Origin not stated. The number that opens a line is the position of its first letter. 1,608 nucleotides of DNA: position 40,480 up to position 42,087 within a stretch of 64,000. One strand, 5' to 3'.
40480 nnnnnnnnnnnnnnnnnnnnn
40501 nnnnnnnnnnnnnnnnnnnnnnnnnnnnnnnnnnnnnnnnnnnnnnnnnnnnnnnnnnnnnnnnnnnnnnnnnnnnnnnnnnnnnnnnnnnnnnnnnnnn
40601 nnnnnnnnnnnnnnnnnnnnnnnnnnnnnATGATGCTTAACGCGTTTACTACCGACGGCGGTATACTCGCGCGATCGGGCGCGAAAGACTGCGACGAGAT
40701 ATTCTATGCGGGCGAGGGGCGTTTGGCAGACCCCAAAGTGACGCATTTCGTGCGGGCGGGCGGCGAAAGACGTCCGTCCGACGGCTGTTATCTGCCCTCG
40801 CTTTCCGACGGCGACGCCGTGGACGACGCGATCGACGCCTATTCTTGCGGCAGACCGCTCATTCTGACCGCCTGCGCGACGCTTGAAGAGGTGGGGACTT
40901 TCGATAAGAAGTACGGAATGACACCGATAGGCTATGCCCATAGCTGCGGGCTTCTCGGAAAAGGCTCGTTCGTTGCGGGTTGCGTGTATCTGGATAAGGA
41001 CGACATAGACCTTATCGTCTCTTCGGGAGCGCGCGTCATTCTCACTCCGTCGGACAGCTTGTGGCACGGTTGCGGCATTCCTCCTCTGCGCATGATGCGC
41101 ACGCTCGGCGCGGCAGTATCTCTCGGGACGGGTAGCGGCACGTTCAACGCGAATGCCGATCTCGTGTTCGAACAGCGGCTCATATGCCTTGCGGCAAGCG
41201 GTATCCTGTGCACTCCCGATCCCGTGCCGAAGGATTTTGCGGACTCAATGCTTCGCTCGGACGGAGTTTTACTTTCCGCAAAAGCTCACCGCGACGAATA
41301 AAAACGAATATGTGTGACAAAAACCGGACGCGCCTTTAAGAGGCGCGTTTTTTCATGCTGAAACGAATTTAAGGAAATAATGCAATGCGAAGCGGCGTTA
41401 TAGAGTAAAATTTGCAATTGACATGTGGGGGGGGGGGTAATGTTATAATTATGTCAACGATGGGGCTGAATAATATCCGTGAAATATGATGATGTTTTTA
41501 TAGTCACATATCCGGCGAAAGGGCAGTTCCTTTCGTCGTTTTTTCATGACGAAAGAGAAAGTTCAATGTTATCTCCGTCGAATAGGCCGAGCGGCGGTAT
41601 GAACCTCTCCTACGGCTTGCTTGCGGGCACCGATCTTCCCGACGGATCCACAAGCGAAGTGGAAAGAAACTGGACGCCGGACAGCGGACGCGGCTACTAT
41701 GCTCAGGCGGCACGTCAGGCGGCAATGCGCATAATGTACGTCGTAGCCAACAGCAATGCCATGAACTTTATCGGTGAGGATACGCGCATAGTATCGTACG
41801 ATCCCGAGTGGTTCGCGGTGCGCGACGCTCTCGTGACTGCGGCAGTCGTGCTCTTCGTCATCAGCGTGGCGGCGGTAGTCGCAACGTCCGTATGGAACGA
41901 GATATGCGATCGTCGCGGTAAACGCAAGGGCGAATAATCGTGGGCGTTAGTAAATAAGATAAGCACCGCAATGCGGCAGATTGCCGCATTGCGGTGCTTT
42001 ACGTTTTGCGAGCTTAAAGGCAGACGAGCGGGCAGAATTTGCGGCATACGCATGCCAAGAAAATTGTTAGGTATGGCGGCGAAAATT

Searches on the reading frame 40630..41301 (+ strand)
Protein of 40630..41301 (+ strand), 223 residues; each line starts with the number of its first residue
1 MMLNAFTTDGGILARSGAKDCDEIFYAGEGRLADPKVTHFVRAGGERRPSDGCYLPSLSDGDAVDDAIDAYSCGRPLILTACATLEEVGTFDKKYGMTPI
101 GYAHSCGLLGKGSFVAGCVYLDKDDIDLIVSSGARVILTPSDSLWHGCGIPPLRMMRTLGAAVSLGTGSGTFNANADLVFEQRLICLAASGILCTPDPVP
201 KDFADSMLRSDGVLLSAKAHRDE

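Call 6: search_protein_families(library=pfam, proteins=[window:40630-41301:+], max_evalue=0.01)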
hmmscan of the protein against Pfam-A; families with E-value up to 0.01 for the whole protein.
window:40630-41301:+ (223 aa): 0 families

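Call 28: find_encoding_contigs(protein=window:40630-41301:+, flank=8000, max_places=10)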
Protein window:40630-41301:+ (223 aa): no gene with exactly this product is on record in the collection.

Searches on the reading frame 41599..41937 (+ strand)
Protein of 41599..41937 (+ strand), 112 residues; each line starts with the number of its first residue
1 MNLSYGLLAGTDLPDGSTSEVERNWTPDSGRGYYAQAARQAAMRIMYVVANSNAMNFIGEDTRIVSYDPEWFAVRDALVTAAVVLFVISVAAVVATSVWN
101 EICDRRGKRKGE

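Call 37: find_encoding_contigs(protein=window:41599-41937:+, flank=8000, max_places=10)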
Protein window:41599-41937:+ (112 aa): 3 contigs read that carry it; 2 places shown.
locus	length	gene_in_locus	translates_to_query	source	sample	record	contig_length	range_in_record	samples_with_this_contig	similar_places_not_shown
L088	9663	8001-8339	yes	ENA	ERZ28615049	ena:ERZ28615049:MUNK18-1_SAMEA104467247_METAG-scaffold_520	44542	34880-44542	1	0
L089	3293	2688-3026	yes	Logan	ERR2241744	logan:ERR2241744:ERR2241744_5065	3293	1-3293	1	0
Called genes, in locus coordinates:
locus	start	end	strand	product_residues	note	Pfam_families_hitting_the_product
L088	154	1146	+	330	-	PF01966:HD, PF13286:HD_assoc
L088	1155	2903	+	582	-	PF01807:Zn_ribbon_DnaG, PF08275:DNAG_N, PF01751:Toprim, PF13155:Toprim_2, PF13362:Toprim_3, PF13662:Toprim_4, PF10410:DnaB_bind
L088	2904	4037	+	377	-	PF03979:Sigma70_r1_1, PF00140:Sigma70_r1_2, PF04542:Sigma70_r2, PF04539:Sigma70_r3, PF04545:Sigma70_r4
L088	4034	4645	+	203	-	PF12847:Methyltransf_18, PF04816:TrmK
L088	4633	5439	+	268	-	PF01784:DUF34_NIF3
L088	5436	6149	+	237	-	PF02591:Zn_ribbon_9 (weak)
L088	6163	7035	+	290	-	PF00483:NTP_transferase, PF12804:NTP_transf_3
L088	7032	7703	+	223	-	-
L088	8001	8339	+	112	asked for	-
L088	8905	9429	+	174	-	PF23343:REP_ORF2-G2P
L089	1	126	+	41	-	?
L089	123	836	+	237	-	PF02591:Zn_ribbon_9 (weak)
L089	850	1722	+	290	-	PF00483:NTP_transferase, PF12804:NTP_transf_3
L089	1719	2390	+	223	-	-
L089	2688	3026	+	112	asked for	-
